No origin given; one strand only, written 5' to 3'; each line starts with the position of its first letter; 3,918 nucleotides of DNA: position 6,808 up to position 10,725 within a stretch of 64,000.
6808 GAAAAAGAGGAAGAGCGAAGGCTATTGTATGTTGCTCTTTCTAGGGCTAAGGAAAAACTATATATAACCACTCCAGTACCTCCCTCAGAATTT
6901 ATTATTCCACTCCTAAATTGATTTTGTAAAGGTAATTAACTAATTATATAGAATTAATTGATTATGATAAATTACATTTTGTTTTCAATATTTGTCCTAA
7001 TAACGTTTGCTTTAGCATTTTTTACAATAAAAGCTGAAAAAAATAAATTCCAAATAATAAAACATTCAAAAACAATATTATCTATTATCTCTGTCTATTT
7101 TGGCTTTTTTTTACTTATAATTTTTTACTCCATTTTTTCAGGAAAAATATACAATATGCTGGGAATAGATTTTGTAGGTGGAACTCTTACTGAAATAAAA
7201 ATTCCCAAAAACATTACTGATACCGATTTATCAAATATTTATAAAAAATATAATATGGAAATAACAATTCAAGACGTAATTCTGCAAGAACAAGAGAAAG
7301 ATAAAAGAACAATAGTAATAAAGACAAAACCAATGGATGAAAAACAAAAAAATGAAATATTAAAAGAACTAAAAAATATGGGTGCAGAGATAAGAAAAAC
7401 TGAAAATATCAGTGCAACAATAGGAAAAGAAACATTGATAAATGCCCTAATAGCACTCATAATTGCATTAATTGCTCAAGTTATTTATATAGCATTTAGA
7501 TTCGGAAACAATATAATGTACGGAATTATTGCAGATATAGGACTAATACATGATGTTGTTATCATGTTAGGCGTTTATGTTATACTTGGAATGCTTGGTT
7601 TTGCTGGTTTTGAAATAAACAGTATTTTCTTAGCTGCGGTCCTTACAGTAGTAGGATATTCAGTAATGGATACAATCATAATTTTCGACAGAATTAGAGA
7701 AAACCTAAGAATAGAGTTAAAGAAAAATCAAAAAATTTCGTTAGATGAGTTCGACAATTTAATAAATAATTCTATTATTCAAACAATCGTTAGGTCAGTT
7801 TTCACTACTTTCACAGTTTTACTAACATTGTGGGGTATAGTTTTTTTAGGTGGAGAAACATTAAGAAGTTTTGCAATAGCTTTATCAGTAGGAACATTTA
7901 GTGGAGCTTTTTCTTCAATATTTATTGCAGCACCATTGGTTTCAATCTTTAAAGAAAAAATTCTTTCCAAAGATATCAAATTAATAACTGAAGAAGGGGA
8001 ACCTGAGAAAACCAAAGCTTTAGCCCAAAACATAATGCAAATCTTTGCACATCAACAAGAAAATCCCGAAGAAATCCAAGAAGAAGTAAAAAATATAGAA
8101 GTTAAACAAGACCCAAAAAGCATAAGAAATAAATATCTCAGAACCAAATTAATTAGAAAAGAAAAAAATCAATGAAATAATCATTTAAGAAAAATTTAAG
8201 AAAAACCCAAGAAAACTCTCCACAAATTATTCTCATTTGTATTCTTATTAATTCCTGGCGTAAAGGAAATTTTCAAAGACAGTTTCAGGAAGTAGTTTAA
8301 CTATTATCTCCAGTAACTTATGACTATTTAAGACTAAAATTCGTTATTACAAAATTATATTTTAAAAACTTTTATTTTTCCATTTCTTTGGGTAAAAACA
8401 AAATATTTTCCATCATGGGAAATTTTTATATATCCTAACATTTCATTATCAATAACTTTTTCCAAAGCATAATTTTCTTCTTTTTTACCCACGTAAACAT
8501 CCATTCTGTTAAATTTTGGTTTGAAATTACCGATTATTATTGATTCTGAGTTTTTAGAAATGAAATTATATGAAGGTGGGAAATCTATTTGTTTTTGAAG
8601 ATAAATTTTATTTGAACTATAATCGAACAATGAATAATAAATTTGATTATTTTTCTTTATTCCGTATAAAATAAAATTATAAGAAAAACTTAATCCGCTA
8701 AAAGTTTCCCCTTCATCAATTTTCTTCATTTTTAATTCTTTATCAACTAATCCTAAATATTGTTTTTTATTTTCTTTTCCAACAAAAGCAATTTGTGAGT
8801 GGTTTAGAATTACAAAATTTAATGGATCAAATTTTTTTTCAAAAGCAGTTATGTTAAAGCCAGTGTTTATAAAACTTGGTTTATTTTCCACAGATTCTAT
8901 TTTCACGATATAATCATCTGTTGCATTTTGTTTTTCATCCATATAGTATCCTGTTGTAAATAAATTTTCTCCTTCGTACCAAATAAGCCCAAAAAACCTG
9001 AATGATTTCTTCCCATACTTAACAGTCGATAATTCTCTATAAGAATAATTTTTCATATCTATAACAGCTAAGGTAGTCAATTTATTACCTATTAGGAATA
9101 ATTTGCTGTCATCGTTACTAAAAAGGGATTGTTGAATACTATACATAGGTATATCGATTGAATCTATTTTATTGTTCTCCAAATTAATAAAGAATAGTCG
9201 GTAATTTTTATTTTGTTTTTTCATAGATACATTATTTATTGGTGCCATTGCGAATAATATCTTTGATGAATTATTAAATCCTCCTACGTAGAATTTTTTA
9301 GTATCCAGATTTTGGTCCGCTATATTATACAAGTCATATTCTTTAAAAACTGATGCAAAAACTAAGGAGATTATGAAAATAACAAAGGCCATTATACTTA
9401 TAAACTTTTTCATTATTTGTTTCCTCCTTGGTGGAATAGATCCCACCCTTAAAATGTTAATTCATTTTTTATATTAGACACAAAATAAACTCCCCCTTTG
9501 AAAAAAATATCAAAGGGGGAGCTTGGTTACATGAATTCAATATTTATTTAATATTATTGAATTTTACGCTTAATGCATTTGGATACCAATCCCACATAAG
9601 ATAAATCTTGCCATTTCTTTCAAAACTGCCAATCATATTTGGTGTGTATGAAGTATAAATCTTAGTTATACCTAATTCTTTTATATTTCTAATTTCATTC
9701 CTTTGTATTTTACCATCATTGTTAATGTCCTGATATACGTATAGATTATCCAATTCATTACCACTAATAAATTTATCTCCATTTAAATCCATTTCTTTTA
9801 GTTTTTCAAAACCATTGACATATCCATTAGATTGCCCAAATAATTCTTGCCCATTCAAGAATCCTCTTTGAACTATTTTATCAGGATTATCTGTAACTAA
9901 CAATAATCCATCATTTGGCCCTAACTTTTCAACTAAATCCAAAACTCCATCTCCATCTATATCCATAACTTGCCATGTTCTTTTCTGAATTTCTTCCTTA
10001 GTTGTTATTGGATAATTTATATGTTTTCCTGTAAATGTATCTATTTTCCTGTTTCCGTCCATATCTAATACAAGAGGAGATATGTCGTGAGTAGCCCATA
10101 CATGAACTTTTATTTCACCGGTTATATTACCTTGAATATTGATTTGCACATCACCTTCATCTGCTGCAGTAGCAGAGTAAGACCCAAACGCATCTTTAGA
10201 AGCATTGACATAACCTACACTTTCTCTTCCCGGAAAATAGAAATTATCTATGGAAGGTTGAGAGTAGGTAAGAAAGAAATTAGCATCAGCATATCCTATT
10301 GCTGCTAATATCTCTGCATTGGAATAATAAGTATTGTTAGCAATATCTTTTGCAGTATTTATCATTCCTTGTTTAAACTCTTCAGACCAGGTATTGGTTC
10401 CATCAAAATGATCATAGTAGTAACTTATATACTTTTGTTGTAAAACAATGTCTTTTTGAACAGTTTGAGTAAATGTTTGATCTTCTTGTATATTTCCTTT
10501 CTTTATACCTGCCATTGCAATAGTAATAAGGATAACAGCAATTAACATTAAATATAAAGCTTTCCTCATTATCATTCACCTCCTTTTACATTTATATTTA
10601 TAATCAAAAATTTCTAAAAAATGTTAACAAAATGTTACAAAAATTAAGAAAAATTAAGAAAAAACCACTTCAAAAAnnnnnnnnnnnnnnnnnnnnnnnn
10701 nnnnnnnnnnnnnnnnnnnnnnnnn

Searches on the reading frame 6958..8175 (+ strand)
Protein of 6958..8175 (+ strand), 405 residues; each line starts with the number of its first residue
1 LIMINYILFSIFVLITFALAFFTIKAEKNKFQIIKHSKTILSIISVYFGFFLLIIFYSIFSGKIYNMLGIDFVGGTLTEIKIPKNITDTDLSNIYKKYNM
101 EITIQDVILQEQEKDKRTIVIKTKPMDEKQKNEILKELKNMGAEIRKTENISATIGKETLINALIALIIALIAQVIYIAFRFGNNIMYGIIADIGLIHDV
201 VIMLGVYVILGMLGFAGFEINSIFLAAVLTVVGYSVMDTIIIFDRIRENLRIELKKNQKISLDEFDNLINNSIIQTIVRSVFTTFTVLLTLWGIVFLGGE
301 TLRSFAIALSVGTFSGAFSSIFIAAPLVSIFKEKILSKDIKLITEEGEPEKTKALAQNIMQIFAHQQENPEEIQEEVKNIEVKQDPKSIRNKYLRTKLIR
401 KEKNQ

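Call 13: search_protein_families(library=ncbifam, proteins=[window:6958-8175:+], max_evalue=1e-10)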
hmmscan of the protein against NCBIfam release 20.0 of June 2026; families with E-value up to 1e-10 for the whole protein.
window:6958-8175:+ (405 aa): 13 families
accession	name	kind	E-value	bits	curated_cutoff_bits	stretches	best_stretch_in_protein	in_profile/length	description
TIGR00966.2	transloc_SecF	equivalog_domain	3.1e-69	233.6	160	1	32-329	2-277/279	protein translocase subunit SecF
NF009583.0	PRK13024.1-3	subfamily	8.2e-62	209.3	721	1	26-338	452-740/755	protein translocase subunit SecDF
NF009584.0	PRK13024.1-4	equivalog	9.6e-53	179.6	1171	1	21-344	441-746/759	protein translocase subunit SecDF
NF009581.0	PRK13024.1-1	equivalog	1.5e-48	165.5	1058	1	27-341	445-739/752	protein translocase subunit SecDF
NF011315.0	PRK14726.1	equivalog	3.1e-48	164.5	1249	1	55-346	566-842/855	protein translocase subunit SecDF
NF009585.0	PRK13024.1-5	equivalog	3.7e-45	154.3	1037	1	22-338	656-984/993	protein translocase subunit SecDF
TIGR00916.1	2A0604s01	subfamily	1.5e-35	122.9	148.6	1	141-321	68-231/231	SecD/SecF family protein translocase subunit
NF009580.0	PRK13023.1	equivalog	1.4e-33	116.1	1153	1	56-335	490-754/775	protein translocase subunit SecDF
NF009582.0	PRK13024.1-2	equivalog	1.1e-30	106.3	723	1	30-341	519-833/859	protein translocase subunit SecDF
NF046001.1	SecDF_plasm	equivalog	2.7e-22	78.7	500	1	24-333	527-848/878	protein translocase subunit SecDF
NF009540.0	PRK12911.1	equivalog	2.1e-21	75.1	1878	1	151-330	1224-1393/1403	bifunctional preprotein translocase subunit SecD/SecF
NF009545.0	PRK12933.1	equivalog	3.1e-14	52.4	728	1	121-341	398-603/604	protein translocase subunit SecD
TIGR01129.1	secD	equivalog_domain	1.5e-11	44.1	244.4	1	144-328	231-397/397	protein translocase subunit SecD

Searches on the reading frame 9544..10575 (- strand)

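Call 13: search_protein_families(library=ncbifam, proteins=[window:9544-10575:-], max_evalue=1e-10)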
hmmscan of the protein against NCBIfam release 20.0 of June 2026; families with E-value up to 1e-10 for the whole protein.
window:9544-10575:- (343 aa): 0 families

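Call 51: search_protein_families(library=pfam, proteins=[window:9544-10575:-], max_evalue=0.00001)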
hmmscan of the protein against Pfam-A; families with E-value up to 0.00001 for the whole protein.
window:9544-10575:- (343 aa): 1 family
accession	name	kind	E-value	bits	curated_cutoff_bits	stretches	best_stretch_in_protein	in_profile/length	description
PF00036.39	EF-hand_1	-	1e-06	28.3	25.4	0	199-216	4-21/29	EF hand domain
